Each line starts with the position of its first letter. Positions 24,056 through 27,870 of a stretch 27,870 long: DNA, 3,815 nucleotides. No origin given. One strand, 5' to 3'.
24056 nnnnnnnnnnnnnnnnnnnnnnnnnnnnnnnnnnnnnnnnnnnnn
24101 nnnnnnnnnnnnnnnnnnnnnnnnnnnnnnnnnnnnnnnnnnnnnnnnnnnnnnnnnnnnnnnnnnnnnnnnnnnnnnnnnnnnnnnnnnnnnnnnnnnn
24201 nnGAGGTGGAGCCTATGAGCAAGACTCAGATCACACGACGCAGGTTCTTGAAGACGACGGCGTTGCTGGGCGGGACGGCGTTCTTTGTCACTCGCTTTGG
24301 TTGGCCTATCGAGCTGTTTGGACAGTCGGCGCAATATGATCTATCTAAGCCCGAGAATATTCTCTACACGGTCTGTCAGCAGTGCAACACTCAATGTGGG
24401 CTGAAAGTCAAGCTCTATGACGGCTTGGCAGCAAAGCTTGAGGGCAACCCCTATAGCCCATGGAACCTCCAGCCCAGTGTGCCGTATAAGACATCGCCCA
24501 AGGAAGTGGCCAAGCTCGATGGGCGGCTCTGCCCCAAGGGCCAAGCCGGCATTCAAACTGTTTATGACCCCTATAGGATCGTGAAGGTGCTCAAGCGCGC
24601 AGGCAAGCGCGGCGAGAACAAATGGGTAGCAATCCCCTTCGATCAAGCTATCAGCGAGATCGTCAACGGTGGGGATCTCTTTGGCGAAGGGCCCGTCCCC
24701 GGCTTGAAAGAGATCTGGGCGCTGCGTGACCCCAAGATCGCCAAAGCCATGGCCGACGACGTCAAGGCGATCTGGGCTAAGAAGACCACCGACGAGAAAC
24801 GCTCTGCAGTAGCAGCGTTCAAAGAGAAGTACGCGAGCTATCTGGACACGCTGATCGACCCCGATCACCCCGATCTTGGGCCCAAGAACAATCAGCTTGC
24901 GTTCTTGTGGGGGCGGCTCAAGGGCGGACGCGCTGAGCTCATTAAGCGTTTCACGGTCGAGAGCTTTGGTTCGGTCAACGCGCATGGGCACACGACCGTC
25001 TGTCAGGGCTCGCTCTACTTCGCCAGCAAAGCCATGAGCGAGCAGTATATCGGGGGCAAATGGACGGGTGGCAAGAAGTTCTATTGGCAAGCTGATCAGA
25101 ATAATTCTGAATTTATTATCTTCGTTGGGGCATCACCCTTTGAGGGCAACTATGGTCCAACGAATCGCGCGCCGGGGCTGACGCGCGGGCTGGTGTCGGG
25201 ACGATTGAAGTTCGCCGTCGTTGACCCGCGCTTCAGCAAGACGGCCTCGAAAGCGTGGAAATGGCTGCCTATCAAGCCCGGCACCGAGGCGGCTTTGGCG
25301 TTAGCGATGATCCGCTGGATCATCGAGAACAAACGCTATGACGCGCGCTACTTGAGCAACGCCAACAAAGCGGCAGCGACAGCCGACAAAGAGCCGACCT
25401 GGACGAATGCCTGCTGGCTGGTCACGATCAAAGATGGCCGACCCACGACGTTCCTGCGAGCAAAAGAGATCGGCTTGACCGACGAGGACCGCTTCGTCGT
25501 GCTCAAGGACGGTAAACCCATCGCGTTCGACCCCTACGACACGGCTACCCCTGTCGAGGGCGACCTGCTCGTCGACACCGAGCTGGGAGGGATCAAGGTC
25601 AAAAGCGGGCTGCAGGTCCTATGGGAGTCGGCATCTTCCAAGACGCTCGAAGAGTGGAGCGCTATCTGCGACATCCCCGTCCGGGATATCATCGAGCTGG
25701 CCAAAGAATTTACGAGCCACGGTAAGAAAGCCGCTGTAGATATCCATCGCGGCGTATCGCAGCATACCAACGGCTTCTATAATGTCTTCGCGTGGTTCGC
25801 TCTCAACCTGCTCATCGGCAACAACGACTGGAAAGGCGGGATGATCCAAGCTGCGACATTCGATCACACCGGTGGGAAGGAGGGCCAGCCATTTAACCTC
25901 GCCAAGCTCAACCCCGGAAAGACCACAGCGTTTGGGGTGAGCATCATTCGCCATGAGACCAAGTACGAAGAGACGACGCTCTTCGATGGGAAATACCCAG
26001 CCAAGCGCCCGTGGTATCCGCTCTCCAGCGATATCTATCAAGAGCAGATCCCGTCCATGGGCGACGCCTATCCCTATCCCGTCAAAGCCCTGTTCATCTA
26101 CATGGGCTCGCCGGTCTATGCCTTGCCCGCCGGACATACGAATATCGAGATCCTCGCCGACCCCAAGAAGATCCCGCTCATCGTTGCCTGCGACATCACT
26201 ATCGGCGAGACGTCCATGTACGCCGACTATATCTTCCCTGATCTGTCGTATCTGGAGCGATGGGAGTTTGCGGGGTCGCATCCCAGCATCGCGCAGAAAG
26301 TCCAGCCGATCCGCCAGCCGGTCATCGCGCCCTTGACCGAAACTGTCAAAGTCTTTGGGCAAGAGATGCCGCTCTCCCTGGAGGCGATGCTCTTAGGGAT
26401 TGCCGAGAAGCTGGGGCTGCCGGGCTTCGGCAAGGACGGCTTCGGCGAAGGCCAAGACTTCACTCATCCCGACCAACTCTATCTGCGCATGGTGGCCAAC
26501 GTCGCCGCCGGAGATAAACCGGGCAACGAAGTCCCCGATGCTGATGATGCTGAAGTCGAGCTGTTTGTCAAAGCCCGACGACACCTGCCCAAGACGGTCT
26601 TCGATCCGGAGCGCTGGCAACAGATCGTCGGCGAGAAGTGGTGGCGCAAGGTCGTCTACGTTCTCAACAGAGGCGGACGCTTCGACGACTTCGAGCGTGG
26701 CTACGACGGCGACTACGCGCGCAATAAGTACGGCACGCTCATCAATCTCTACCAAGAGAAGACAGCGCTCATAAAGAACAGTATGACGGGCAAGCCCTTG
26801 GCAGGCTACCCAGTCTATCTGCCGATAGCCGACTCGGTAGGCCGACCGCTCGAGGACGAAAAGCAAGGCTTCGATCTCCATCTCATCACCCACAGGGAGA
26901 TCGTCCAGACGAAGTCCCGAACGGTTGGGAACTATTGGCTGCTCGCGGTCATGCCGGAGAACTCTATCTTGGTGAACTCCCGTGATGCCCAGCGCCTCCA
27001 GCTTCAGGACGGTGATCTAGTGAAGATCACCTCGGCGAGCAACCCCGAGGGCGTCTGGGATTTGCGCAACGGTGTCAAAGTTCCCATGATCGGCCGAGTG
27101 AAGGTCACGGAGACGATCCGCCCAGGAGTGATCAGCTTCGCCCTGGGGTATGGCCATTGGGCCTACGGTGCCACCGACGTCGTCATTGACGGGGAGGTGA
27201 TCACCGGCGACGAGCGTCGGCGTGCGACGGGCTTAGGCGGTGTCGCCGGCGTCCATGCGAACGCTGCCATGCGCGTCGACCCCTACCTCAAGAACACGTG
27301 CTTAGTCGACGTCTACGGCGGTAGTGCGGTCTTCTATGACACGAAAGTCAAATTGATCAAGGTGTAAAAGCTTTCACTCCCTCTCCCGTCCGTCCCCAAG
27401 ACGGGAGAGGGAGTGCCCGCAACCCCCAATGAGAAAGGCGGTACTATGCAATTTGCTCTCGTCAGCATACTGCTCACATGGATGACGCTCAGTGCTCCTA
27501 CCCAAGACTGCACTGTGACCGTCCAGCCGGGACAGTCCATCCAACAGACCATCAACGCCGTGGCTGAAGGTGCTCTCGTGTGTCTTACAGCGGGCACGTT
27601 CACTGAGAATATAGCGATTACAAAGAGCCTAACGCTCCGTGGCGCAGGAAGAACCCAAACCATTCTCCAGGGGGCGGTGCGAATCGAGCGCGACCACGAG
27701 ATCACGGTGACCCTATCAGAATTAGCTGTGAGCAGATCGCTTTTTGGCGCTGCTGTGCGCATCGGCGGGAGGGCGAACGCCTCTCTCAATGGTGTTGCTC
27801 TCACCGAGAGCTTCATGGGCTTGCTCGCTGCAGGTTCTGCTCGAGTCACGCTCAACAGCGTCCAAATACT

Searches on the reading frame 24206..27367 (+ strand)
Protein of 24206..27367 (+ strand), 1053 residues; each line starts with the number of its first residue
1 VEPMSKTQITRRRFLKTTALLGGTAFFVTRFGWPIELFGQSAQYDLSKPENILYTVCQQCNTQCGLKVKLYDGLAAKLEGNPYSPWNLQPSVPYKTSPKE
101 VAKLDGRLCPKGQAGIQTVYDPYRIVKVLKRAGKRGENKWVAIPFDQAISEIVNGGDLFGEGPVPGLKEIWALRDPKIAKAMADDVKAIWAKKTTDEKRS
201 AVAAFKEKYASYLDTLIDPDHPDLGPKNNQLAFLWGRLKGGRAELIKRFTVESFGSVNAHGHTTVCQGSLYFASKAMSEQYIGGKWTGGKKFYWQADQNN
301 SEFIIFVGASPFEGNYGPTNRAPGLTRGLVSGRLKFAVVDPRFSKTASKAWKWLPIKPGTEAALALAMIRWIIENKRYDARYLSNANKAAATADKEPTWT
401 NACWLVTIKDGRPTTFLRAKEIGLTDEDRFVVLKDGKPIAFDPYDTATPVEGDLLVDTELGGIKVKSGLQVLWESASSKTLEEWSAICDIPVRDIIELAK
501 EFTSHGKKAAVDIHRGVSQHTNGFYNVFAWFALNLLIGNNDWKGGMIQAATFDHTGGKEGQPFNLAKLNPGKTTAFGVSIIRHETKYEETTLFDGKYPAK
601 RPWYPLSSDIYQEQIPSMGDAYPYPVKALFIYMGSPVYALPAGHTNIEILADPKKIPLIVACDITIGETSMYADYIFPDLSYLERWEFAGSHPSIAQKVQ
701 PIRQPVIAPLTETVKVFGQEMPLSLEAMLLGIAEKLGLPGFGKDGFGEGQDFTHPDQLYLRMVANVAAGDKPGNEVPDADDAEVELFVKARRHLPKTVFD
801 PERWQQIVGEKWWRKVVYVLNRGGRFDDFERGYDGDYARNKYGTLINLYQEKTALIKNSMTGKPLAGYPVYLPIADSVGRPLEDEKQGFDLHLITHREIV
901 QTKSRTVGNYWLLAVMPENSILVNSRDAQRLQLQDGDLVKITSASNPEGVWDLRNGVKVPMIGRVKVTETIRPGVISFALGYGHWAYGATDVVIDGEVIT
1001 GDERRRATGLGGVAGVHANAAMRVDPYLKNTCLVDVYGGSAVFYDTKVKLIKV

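Call 3: search_protein_families(library=pfam, proteins=[window:24206-27367:+])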
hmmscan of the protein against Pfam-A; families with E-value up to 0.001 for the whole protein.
window:24206-27367:+ (1053 aa): 3 families
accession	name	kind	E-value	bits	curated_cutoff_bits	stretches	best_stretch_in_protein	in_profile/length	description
PF00384.28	Molybdopterin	-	1.8e-15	57.3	24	1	297-705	104-336/353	Molybdopterin oxidoreductase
PF01568.27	Molydop_binding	-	3.4e-10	40.4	26.8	1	891-988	1-83/110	Molydopterin dinucleotide binding domain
PF04879.21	Molybdop_Fe4S4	-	1e-08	35.4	22.7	1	54-121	5-55/55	Molybdopterin oxidoreductase Fe4S4 domain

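Call 4: search_protein_families(library=ncbifam, proteins=[window:24206-27367:+])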
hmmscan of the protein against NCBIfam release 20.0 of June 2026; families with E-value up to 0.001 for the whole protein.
window:24206-27367:+ (1053 aa): 19 families
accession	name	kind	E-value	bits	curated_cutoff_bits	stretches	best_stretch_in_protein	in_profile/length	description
NF011567.1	PRK14991.1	equivalog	5.9e-155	517.6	1750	2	213-1006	205-981/1022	tetrathionate reductase subunit TtrA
NF012032.0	PRK15488.1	equivalog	2.1e-62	211.2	694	3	467-714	282-514/759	thiosulfate reductase PhsA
TIGR02166.1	dmsA_ynfE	subfamily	2.1e-46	158.4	777.7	4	9-152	1-132/794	DMSO/selenate family reductase complex A subunit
NF041714.1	arsenate_red_ArrA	equivalog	9.7e-37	126.5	1600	4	230-370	152-279/848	arsenate respiratory reductase molybdopterin-containing subunit ArrA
TIGR01591.1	Fdh-alpha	equivalog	1.5e-27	96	666.25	2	329-384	181-235/672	formate dehydrogenase subunit alpha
TIGR03479.1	DMSO_red_II_alp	subfamily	4e-27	94.7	984.75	2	293-712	217-628/913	molybdopterin-dependent oxidoreductase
NF011566.1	PRK14990.1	exception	6.8e-26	90.5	1600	2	7-152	12-147/814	dimethylsulfoxide reductase subunit A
NF041783.2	mnquin_red_QrcB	equivalog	1.8e-24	85.9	440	2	626-715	404-490/695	menaquinone reductase molybdopterin-binding-like subunit QrcB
NF041885.1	selenate_YnfE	exception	1.1e-22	79.7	1675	1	295-384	213-303/805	selenate/tellurate reductase subunit YnfE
NF047855.1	AssmNtatRedNasC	equivalog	7e-20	70.9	1100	1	337-389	213-265/708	assimilatory nitrate reductase catalytic subunit NasC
NF041884.1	selenate_YnfF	exception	2.6e-19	68.6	1650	1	267-383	182-295/798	selenate/tellurate reductase subunit YnfF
TIGR01553.1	formate-DH-alph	equivalog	1.6e-17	62.6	814.2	1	296-390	217-307/1009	formate dehydrogenase-N subunit alpha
NF041513.1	formate_DH_Act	exception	8.5e-16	56.9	1400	2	337-393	245-301/1067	formate dehydrogenase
TIGR00509.1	bisC_fam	subfamily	8.4e-11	40.8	1017.55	1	294-387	161-259/772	molybdopterin guanine dinucleotide-containing S/N-oxide reductase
NF042978.1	EthbenzDh_ebdA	equivalog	2.1e-09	35.7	2000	0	108-153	126-171/977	ethylbenzene dehydrogenase subunit alpha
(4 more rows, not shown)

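Call 16: list_cluster_members(proteins=[P0001, P0004, window:24206-27367:+])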
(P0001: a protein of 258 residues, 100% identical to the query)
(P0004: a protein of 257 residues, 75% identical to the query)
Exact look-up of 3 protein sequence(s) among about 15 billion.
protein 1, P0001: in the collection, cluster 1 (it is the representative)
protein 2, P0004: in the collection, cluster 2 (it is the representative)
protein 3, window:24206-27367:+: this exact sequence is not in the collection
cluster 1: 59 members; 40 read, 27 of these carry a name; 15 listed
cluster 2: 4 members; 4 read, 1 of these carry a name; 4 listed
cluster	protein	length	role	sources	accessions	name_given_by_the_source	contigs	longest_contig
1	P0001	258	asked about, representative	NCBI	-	-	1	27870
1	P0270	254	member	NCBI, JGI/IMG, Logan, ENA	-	tetrathionate reductase subunit B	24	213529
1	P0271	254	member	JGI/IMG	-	tetrathionate reductase subunit B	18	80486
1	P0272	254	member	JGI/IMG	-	tetrathionate reductase subunit B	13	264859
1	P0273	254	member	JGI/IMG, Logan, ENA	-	tetrathionate reductase subunit B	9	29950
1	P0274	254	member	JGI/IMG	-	tetrathionate reductase subunit B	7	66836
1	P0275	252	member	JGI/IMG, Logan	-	molybdopterin-containing oxidoreductase family iron-sulfur binding subunit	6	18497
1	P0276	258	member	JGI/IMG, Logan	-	molybdopterin-containing oxidoreductase family iron-sulfur binding subunit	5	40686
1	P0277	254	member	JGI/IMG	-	tetrathionate reductase subunit B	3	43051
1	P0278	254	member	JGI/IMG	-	tetrathionate reductase subunit B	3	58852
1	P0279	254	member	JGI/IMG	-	tetrathionate reductase subunit B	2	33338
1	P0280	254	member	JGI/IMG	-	tetrathionate reductase subunit B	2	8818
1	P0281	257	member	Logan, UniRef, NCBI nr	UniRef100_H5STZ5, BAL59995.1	4Fe-4S ferredoxin iron-sulfur binding domain protein n=1 Tax=Acetithermum autotrophicum ... | 4Fe-4S ferredoxin iron-sulfur binding domain protein [Candidatus Acetothermum ...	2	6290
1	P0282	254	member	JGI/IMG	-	Fe-S-cluster-containing dehydrogenase component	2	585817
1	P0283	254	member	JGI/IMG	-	tetrathionate reductase subunit B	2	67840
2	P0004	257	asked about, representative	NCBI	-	-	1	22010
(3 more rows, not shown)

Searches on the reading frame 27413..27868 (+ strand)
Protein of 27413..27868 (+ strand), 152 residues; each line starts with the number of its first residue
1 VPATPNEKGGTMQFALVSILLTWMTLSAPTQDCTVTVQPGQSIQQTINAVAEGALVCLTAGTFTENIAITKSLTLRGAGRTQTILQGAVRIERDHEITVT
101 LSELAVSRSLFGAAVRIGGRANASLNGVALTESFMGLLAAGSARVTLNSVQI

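Call 3: search_protein_families(library=pfam, proteins=[window:27413-27868:+])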
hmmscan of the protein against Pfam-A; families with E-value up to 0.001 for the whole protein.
window:27413-27868:+ (152 aa): 0 families

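Call 4: search_protein_families(library=ncbifam, proteins=[window:27413-27868:+])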
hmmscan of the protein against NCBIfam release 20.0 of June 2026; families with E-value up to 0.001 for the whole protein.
window:27413-27868:+ (152 aa): 1 family
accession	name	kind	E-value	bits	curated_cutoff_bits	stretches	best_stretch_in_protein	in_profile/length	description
TIGR04247.1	NosD_copper_fam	subfamily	4.2e-06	25.6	300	1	43-149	1-112/377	nitrous oxide reductase family maturation protein NosD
